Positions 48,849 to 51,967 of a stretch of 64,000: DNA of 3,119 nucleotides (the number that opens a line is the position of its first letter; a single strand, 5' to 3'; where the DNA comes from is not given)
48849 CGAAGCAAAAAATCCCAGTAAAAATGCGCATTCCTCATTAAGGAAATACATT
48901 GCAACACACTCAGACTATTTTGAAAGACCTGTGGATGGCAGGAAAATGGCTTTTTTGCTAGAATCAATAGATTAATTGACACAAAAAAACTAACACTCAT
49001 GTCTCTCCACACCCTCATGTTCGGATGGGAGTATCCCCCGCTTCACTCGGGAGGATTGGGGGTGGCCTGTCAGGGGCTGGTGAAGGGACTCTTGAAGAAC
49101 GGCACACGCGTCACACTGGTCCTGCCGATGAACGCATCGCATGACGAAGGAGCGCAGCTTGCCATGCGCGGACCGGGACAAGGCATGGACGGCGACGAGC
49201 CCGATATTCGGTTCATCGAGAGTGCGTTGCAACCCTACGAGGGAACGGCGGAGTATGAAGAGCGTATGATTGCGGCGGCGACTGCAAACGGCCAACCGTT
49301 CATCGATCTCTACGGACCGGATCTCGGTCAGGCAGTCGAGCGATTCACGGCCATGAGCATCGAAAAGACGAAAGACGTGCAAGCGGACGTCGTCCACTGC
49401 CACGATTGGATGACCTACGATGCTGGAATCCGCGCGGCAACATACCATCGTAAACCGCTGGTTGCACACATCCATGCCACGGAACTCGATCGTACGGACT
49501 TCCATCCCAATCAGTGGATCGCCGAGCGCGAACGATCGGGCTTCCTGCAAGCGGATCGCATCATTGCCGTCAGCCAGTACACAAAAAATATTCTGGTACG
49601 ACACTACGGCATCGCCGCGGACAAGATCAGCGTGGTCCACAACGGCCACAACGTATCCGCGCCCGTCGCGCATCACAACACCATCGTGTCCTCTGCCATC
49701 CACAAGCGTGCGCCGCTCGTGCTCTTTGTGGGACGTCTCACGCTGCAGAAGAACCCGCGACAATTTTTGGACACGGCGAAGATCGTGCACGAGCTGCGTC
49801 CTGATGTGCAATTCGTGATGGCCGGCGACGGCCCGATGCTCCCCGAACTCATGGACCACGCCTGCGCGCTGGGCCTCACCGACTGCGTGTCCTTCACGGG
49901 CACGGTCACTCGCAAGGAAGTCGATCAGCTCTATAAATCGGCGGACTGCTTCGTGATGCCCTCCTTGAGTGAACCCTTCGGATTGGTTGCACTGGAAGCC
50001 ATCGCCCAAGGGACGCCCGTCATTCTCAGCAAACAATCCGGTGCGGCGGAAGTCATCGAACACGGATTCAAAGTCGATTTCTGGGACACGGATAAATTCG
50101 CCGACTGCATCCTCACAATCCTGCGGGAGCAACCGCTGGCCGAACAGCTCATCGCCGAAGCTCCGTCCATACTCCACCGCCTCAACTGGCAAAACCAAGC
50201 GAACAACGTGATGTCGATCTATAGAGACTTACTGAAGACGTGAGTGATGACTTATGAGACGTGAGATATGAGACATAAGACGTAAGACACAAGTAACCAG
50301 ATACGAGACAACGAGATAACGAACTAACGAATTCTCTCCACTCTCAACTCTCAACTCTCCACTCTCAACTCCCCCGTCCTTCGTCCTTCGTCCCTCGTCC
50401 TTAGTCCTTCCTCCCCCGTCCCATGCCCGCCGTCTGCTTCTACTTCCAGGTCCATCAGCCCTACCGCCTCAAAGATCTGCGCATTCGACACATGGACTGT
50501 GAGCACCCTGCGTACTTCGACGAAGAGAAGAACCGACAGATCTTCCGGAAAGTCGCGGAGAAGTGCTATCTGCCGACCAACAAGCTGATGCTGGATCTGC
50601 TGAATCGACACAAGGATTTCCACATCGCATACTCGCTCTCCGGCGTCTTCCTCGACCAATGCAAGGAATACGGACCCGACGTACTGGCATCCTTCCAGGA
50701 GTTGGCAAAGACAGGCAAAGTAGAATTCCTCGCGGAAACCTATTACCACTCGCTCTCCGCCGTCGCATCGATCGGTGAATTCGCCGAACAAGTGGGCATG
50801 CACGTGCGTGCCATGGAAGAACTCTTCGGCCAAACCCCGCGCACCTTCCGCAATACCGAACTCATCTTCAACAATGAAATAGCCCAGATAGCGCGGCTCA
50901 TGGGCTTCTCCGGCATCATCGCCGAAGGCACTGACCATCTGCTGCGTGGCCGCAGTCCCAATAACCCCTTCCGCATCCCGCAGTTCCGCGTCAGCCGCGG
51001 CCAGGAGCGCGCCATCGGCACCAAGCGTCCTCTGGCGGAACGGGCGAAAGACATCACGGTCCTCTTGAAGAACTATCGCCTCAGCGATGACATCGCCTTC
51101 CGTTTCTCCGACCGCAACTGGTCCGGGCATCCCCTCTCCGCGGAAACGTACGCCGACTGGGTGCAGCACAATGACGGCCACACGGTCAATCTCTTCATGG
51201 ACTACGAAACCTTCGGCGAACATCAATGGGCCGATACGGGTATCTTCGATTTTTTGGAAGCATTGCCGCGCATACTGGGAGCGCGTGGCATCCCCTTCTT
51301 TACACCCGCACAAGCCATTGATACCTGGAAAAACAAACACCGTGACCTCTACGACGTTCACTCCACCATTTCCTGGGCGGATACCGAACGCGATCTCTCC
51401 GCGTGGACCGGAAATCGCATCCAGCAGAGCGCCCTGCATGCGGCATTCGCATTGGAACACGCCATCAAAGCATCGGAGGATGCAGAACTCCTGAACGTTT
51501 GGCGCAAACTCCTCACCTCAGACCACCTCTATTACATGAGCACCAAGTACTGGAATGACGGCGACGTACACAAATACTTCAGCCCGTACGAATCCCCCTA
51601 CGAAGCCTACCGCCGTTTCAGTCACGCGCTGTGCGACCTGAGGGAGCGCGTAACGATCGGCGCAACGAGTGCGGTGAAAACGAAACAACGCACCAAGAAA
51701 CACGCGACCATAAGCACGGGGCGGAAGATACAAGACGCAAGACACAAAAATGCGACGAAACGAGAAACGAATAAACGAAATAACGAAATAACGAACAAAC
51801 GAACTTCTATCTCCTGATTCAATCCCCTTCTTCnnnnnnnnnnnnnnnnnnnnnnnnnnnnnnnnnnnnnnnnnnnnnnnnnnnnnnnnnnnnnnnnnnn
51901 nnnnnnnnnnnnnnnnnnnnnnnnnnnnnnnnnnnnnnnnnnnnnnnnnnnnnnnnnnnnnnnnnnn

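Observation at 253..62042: A small vocabulary of 7/8-nt words recurs at about 20 loci in both orientations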

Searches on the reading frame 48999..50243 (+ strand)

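Call 9: search_protein_families(library=pfam, proteins=[window:48999-50243:+])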
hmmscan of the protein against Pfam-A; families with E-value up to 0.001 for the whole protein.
window:48999-50243:+ (414 aa): 7 families
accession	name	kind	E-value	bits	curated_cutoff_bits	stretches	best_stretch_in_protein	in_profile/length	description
PF00534.26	Glycos_transf_1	-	3.5e-38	131.3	26.4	1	231-388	8-169/172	Glycosyl transferases group 1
PF13692.12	Glyco_trans_1_4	-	1.1e-32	113.6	27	1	239-376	2-141/142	Glycosyl transferases group 1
PF13439.12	Glyco_transf_4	-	3.9e-22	79.5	28.5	1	18-219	2-168/170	Glycosyltransferase Family 4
PF20706.3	GT4-conflict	-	1.1e-17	64.6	26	1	121-359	74-326/385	Family 4 Glycosyltransferase in conflict systems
PF13579.12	Glyco_trans_4_4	-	2.9e-16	60.6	29.7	1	18-216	1-158/158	Glycosyl transferase 4-like domain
PF08323.17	Glyco_transf_5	-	5.9e-15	56.1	22.7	1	6-200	3-226/239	Starch synthase catalytic domain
PF00982.27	Glyco_transf_20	-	1.6e-06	27.6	32.5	1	300-376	357-438/473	Glycosyltransferase family 20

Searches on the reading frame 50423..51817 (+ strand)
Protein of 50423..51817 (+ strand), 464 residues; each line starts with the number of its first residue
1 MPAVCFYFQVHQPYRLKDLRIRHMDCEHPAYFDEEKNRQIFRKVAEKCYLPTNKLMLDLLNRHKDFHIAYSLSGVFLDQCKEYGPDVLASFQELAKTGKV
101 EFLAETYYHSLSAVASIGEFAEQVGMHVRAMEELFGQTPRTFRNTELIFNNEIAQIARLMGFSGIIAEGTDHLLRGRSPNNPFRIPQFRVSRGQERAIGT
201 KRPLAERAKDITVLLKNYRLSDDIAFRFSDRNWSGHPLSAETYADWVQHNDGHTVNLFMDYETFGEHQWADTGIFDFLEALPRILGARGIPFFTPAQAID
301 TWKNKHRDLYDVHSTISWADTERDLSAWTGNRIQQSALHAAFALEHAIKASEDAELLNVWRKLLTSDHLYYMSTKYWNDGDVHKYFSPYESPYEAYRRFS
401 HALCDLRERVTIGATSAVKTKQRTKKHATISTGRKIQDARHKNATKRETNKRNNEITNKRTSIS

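Call 9: search_protein_families(library=pfam, proteins=[window:50423-51817:+])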
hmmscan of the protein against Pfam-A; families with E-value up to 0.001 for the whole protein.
window:50423-51817:+ (464 aa): 2 families
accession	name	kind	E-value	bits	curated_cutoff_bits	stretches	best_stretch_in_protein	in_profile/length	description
PF03065.20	Glyco_hydro_57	-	2.2e-71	241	21.2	1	6-311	2-289/291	Glycosyl hydrolase family 57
PF01522.26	Polysacc_deac_1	-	0.00034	21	23.1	1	89-163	49-122/124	Polysaccharide deacetylase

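Call 10: find_related_loci(query=window:50423-51817:+, collection=genome_contigs, flank=10000)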
Query window:50423-51817:+ (464 aa) in genome_contigs; peptide patterns used: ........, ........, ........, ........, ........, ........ (x = any residue, [..] = any of these).
600 stretches matched a pattern (row limit reached: there are more); 587 encode a relative of the query (tblastn E <= 1e-3); the best 80 are kept; 80 distinct loci.
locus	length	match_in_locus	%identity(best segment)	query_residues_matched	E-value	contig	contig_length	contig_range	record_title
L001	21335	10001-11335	67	2-440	0e+0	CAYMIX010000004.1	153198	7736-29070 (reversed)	MAG TPA_asm: uncultured Candidatus Peribacteria bacterium isolate SRP342105_co1_435 genome assembly, contig: NODE_108_le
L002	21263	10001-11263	68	2-421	0e+0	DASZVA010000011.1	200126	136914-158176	MAG TPA_asm: Candidatus Peribacteraceae bacterium isolate SMAG_U6119 k141_120243, whole genome shotgun sequence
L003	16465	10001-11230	68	2-411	0e+0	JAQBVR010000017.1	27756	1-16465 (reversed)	MAG: bacterium isolate casp150-mb.199 NODE_4582_length_27756_cov_0.095419, whole genome shotgun sequence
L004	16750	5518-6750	67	2-413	0e+0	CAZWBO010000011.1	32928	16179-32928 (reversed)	MAG TPA_asm: uncultured Candidatus Peribacteria bacterium isolate SRP286056_co3_141 genome assembly, contig: NODE_991_le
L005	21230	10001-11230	66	1-410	0e+0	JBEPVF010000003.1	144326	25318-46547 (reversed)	MAG: Candidatus Peribacteria bacterium isolate 22E.rosella_refined.299 NODE_74_length_144326_cov_14.595691, whole genome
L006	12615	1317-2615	64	2-435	0e+0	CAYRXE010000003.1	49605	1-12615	MAG TPA_asm: uncultured Candidatus Peribacteria bacterium isolate SRP342105_co2_246 genome assembly, contig: NODE_629_le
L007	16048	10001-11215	68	4-410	0e+0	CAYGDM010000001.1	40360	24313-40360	MAG TPA_asm: uncultured Candidatus Peribacteria bacterium isolate ERP113451_co3_213 genome assembly, contig: NODE_617_le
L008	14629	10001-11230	65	1-410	0e+0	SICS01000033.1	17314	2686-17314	MAG: Candidatus Peribacteria bacterium isolate Baikal-deep-G211 BACOMB-C15776, whole genome shotgun sequence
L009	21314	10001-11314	63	4-445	0e+0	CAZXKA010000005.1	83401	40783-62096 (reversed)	MAG TPA_asm: uncultured Candidatus Peribacteria bacterium isolate binchicken_co105_396 genome assembly, contig: NODE_302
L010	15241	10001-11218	64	2-407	6e-178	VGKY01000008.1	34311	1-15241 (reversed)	MAG: Candidatus Peribacteria bacterium isolate K_Offshore_120m_m1_009 K_Offshore_120m_m1_009_Ga0194131_10001965, whole g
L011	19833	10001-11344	59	2-412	2e-177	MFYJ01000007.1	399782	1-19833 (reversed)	MAG: Candidatus Peribacteria bacterium RIFOXYB1_FULL_54_35 rifoxyb1_full_scaffold_25, whole genome shotgun sequence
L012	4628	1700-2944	60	2-418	0e+0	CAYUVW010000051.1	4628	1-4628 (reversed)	MAG TPA_asm: uncultured Candidatus Peribacteria bacterium isolate SRP278252_co1_785 genome assembly, contig: NODE_37535_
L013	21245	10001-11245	60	2-418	7e-177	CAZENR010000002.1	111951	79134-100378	MAG TPA_asm: uncultured Candidatus Peribacteria bacterium isolate SRP342105_co2_184 genome assembly, contig: NODE_135_le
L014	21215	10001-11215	62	2-407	7e-172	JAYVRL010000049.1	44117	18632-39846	MAG: Candidatus Peribacteria bacterium isolate GL73_DN_concoct_161 GL73_DN_concoct_161_48, whole genome shotgun sequence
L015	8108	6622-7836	61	2-407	3e-164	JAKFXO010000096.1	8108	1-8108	MAG: Candidatus Peribacterales bacterium isolate ND3_Bin_28 ND3_0001912, whole genome shotgun sequence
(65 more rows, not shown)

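Call 15: find_encoding_contigs(protein=window:50423-51817:+, flank=10000, max_places=10)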
Protein window:50423-51817:+ (464 aa): 4 contigs read that carry it; 2 places shown.
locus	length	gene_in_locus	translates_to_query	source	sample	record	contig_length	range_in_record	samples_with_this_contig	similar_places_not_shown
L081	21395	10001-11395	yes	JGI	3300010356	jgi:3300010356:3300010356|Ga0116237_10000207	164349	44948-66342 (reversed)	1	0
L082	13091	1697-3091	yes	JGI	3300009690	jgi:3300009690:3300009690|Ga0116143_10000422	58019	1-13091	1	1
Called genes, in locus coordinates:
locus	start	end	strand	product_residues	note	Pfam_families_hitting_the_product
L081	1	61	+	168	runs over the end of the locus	-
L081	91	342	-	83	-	-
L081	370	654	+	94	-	PF01809:YidD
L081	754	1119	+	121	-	PF01741:MscL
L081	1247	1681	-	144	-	PF10604:Polyketide_cyc2 (faint), PF08327:AHSA1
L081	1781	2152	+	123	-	PF07237:DUF1428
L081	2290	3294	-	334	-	-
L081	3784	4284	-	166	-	-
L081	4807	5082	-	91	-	PF05016:ParE_toxin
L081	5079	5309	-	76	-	-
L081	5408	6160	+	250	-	PF00188:CAP (weak)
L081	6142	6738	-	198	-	PF02353:CMAS, PF08241:Methyltransf_11, PF08242:Methyltransf_12, PF13489:Methyltransf_23, PF13649:Methyltransf_25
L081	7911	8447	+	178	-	-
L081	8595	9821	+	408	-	PF08323:Glyco_transf_5, PF13439:Glyco_transf_4, PF13579:Glyco_trans_4_4, PF20706:GT4-conflict, PF00534:Glycos_transf_1, PF13692:Glyco_trans_1_4, PF00982:Glyco_transf_20 (weak)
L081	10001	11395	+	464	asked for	PF03065:Glyco_hydro_57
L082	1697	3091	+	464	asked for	PF03065:Glyco_hydro_57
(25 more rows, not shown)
